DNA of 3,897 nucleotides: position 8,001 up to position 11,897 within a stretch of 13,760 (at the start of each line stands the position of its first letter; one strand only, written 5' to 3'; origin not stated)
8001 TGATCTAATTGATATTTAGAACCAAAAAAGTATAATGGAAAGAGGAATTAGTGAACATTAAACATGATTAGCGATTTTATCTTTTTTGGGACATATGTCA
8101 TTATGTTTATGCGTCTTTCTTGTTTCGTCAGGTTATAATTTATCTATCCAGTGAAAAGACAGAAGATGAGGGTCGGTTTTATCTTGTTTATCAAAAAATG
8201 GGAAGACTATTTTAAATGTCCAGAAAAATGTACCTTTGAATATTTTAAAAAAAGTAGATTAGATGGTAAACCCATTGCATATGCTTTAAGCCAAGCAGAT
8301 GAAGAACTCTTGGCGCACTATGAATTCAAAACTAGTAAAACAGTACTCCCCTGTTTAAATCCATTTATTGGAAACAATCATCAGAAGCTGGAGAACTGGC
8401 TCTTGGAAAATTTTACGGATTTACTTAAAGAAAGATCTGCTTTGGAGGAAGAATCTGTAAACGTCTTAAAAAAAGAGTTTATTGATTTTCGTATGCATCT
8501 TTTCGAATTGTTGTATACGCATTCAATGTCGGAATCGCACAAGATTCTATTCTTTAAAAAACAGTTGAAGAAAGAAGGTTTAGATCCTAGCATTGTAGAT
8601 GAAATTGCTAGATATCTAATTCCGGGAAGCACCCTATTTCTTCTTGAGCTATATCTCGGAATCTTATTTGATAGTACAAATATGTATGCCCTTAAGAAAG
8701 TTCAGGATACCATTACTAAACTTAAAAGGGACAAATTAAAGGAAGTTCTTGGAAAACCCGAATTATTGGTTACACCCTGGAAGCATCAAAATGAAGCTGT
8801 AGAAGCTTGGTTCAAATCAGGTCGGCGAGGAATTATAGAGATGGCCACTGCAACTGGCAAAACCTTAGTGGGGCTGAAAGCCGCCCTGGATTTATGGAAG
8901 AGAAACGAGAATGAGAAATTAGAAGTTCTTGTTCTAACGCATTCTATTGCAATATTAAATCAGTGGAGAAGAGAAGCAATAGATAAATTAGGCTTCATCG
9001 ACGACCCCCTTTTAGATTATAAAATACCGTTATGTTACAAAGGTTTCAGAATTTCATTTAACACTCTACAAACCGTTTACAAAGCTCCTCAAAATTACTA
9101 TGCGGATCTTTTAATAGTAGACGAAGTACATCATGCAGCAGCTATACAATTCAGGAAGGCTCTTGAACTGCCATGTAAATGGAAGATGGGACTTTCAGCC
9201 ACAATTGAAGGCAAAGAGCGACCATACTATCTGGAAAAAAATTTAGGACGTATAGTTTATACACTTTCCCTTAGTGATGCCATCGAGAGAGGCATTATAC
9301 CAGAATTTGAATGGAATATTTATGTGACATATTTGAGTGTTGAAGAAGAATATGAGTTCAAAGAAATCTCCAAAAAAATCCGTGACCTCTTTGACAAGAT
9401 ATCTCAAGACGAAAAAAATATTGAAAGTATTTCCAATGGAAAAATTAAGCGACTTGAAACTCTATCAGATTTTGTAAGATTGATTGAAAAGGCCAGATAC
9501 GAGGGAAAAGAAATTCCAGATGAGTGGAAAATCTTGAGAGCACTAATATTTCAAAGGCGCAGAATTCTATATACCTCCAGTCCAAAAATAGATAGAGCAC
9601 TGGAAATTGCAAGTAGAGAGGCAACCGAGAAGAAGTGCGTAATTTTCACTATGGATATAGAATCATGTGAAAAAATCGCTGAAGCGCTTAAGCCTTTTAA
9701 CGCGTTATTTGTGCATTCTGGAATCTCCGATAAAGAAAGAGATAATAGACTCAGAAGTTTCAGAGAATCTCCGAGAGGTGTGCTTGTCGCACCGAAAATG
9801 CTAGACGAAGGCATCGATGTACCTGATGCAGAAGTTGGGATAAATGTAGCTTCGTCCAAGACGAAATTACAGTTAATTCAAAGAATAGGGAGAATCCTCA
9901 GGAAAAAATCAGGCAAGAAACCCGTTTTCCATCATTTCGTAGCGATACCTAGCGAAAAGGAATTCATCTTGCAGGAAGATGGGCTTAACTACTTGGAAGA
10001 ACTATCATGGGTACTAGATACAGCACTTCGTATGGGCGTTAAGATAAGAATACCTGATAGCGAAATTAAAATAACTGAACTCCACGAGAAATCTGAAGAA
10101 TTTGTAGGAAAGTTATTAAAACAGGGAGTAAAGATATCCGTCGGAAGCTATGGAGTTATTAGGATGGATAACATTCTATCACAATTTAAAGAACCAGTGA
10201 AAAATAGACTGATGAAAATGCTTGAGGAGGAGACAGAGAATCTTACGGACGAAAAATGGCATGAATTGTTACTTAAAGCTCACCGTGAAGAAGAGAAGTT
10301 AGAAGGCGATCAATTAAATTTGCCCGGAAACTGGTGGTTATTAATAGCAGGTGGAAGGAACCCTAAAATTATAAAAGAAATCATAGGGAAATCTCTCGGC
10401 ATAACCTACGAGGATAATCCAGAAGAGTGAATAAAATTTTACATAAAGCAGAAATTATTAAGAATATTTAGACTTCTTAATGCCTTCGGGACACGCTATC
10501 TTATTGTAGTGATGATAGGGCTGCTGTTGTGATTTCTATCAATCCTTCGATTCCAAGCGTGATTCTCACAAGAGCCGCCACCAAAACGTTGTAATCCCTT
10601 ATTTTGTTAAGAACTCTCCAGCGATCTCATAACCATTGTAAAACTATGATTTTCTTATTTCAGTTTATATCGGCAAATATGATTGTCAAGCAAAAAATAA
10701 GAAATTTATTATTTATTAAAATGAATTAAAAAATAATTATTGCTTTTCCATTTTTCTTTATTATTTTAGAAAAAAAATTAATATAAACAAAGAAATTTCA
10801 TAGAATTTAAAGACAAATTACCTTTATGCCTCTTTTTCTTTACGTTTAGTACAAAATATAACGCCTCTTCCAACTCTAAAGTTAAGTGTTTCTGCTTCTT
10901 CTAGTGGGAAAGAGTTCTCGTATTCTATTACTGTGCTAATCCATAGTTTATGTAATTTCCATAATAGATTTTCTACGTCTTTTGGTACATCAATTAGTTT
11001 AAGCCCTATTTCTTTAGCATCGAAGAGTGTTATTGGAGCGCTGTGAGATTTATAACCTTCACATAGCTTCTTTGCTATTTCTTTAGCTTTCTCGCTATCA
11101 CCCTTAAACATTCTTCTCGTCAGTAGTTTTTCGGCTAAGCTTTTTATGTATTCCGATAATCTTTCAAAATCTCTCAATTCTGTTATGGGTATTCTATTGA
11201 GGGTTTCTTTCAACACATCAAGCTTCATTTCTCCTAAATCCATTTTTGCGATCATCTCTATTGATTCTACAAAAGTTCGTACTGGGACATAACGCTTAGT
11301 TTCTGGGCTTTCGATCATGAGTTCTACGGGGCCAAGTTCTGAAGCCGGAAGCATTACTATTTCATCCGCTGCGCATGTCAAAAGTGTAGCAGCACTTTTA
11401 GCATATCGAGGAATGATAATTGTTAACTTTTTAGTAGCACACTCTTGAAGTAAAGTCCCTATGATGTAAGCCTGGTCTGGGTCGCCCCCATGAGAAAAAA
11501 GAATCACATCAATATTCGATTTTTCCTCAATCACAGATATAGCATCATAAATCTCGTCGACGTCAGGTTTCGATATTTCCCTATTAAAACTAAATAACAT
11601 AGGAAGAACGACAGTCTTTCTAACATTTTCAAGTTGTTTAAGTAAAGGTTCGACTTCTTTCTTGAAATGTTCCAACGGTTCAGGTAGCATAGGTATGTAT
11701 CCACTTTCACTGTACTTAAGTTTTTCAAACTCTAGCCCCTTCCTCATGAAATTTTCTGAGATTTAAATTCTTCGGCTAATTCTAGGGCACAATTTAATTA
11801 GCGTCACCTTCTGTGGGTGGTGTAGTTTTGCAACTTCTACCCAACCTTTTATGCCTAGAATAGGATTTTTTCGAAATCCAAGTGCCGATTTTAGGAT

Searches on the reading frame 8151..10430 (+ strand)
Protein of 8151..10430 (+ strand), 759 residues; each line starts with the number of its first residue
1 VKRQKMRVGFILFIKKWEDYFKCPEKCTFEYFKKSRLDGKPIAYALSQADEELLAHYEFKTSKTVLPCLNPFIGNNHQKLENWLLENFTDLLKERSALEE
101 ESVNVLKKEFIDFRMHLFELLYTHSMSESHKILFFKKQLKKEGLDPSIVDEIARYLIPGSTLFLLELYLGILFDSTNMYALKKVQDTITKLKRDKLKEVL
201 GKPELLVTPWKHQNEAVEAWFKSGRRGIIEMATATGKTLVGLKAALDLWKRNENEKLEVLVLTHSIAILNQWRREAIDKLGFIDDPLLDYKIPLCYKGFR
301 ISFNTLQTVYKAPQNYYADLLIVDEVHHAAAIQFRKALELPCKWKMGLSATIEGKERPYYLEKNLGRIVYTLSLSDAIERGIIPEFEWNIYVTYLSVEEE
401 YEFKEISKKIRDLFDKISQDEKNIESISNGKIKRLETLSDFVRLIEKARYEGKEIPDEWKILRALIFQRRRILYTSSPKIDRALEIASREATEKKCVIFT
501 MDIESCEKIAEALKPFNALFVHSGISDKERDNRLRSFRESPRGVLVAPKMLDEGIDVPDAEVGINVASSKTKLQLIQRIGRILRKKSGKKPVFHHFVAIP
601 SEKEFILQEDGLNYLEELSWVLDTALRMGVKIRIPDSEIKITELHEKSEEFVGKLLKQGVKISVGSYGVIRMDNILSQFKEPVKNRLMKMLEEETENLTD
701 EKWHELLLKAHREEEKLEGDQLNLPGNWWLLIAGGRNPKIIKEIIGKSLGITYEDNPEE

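Call 8: search_protein_families(library=pfam, proteins=[window:8151-10430:+], max_evalue=0.01)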
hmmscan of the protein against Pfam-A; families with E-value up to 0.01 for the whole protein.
window:8151-10430:+ (759 aa): 7 families
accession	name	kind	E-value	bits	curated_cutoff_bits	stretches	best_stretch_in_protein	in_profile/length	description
PF04851.21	ResIII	-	2.4e-18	67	22.5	1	209-353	4-163/164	Type III restriction enzyme, res subunit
PF00271.37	Helicase_C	-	6.2e-18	65.5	23.5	1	480-585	3-109/110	Helicase conserved C-terminal domain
PF16203.11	ERCC3_RAD25_C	-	4.8e-12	46.1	27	1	468-589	33-155/248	ERCC3/RAD25/XPB C-terminal helicase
PF00270.35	DEAD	-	2.8e-09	37.4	26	1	211-353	2-161/167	DEAD/DEAH box helicase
PF13307.12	Helicase_C_2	-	0.00052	20.5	25.3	0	491-561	7-84/170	Helicase C-terminal domain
PF22590.2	Cas3-like_C_2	-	0.002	18.8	27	1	494-586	3-105/106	CRISPR-associated nuclease/helicase Cas3, C-terminal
PF11285.13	DUF3086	-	0.0036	16.9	24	1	193-282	114-211/277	Protein of unknown function (DUF3086)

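Call 9: search_protein_families(library=ncbifam, proteins=[window:8151-10430:+], max_evalue=0.01)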
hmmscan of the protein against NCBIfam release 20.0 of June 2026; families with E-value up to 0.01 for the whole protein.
window:8151-10430:+ (759 aa): 28 families (the best 25 are shown)
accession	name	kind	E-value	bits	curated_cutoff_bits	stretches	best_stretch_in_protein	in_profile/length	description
TIGR04095.1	dnd_restrict_1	equivalog_domain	1.3e-46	159.5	600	2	319-614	135-413/451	DNA phosphorothioation system restriction enzyme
NF045503.1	repair_heli_XPB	equivalog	4.2e-21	75.1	610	2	468-601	394-525/548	DNA repair helicase XPB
TIGR00603.1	rad25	subfamily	1.3e-15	56.8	328.7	1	468-591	471-595/734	DNA repair helicase rad25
NF041062.1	DpdE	equivalog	1.7e-14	52.7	500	2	436-602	486-657/1048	protein DpdE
NF010337.0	PRK13766.1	equivalog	2.3e-09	35.9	610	1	454-590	326-473/781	Hef nuclease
NF046051.1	restrict_EcoAI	equivalog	3.4e-09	35.7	550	1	214-387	167-347/768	EcoAI/FtnUII family type I restriction enzme subunit R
NF008744.0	PRK11776.1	equivalog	1.7e-08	33.5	524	1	486-585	235-336/460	ATP-dependent RNA helicase DbpA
TIGR04121.1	DEXH_lig_assoc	equivalog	5e-08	31.1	850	1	494-582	249-343/804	ligase-associated DNA damage response DEXH box helicase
TIGR00631.1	uvrb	equivalog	1.9e-07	29.7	750.1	1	484-594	434-551/658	excinuclease ABC subunit UvrB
NF003673.1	PRK05298.1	equivalog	2.6e-07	29.4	743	1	484-593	434-550/653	excinuclease ABC subunit UvrB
NF053632.1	heli_RadD_YejH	equivalog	3.5e-06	25.6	720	1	487-590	244-347/573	DNA repair helicase RadD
NF008394.0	PRK11192.1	equivalog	1.1e-05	24.5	507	1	491-590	245-344/441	ATP-dependent RNA helicase SrmB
TIGR00643.1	recG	equivalog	1.4e-05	24.1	659.4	1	504-585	471-553/629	ATP-dependent DNA helicase RecG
TIGR01389.1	recQ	equivalog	3.2e-05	22.6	640.2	1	467-567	196-300/591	DNA helicase RecQ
NF053631.1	RNA_helic_CshA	equivalog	8.7e-05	21.6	646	1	494-604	238-347/434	degradosome RNA helicase CshA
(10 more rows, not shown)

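Call 10: search_protein_families(library=padloc, proteins=[window:8151-10430:+], max_evalue=0.01)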
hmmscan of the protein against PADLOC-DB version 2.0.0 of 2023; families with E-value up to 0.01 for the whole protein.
window:8151-10430:+ (759 aa): 33 families (the best 25 are shown)
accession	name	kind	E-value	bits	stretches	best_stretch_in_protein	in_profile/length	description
PDLC02707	PbeA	-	6.5e-65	218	3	448-604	477-637/672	PbeA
PDLC02704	PbeA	-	4e-56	188.8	2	319-604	385-651/682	PbeA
PDLC02706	PbeA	-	8.3e-39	131.7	2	304-603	385-678/722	PbeA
PDLC02703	PbeA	-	6e-32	109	3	177-275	215-310/626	PbeA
PDLC02705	PbeA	-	4.7e-24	82.5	2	319-417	376-478/691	PbeA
PDLC02503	BrxHI|BrxHII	-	2.6e-11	40.6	1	481-621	237-374/698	BrxHI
PDLC03597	REase_MTase_IIG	-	2.6e-10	36.5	2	211-274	170-235/1646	Type IIG restriction enzyme-methyltransferase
PDLC03051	REase_MTase_I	-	1.5e-09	33.6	2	549-627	564-642/1591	Type I restriction enzyme-methyltransferase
PDLC03659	mREase_IV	-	7.6e-09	32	2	206-387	216-407/945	Type IV methyl-directed restriction enzyme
PDLC01439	typeIV_DinG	-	1.8e-08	31.5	1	209-280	16-83/575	CAS-IV-A; associated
PDLC02843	DpdE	-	1.9e-08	30.7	1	486-586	560-664/1091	DpdE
PDLC03658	mREase_IV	-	3.1e-08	29.8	1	202-390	222-409/953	Type IV methyl-directed restriction enzyme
PDLC03960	SngC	-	1e-07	29.1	1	211-273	27-90/720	-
PDLC03049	REase_I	-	3.7e-07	26.5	1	214-384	177-354/807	Type I restriction enzyme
PDLC02501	BrxHI|BrxHII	-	9.6e-07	25.2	1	486-624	241-377/925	BrxHI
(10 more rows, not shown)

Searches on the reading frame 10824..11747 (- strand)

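Call 8: search_protein_families(library=pfam, proteins=[window:10824-11747:-], max_evalue=0.01)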
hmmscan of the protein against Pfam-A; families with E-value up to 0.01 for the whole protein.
window:10824-11747:- (307 aa): 4 families
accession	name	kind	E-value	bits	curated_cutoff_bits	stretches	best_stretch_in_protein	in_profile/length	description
PF01972.22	SDH_protease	-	3.5e-20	72.6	31.3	1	57-262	72-256/286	ClpP-like SDH-type serine proteinase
PF25145.1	NfeD1b_N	-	0.00088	19.3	40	1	78-143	30-97/189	NfeD1b, N-terminal domain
PF12295.13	Symplekin_C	-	0.00093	19.6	25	0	101-239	10-166/182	Symplekin tight junction protein C terminal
PF00574.28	CLP_protease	-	0.0078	16.5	20.2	0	57-154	24-120/182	Clp protease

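Call 9: search_protein_families(library=ncbifam, proteins=[window:10824-11747:-], max_evalue=0.01)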
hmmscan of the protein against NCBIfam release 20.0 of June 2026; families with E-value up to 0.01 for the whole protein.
window:10824-11747:- (307 aa): 4 families
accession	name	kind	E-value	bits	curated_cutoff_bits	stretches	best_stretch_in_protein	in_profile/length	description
NF047768.1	Clp_like_SDH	equivalog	1.8e-22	80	250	1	52-262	54-243/260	SDH family Clp fold serine proteinase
NF045542.1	Clp_rel_HeadMat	equivalog_domain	9.3e-08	32.2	120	1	65-168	22-120/165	head maturation protease, ClpP-related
NF045540.1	scaf_prot_MCP1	exception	0.0017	17.2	475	1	64-133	18-86/652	ClpP-like prohead protease/major capsid protein fusion protein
TIGR00706.1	SppA_dom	equivalog_domain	0.0035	17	155.45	1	62-154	15-111/208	signal peptide peptidase SppA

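Call 10: search_protein_families(library=padloc, proteins=[window:10824-11747:-], max_evalue=0.01)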
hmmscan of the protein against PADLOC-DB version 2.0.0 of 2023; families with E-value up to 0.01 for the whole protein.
window:10824-11747:- (307 aa): 0 families
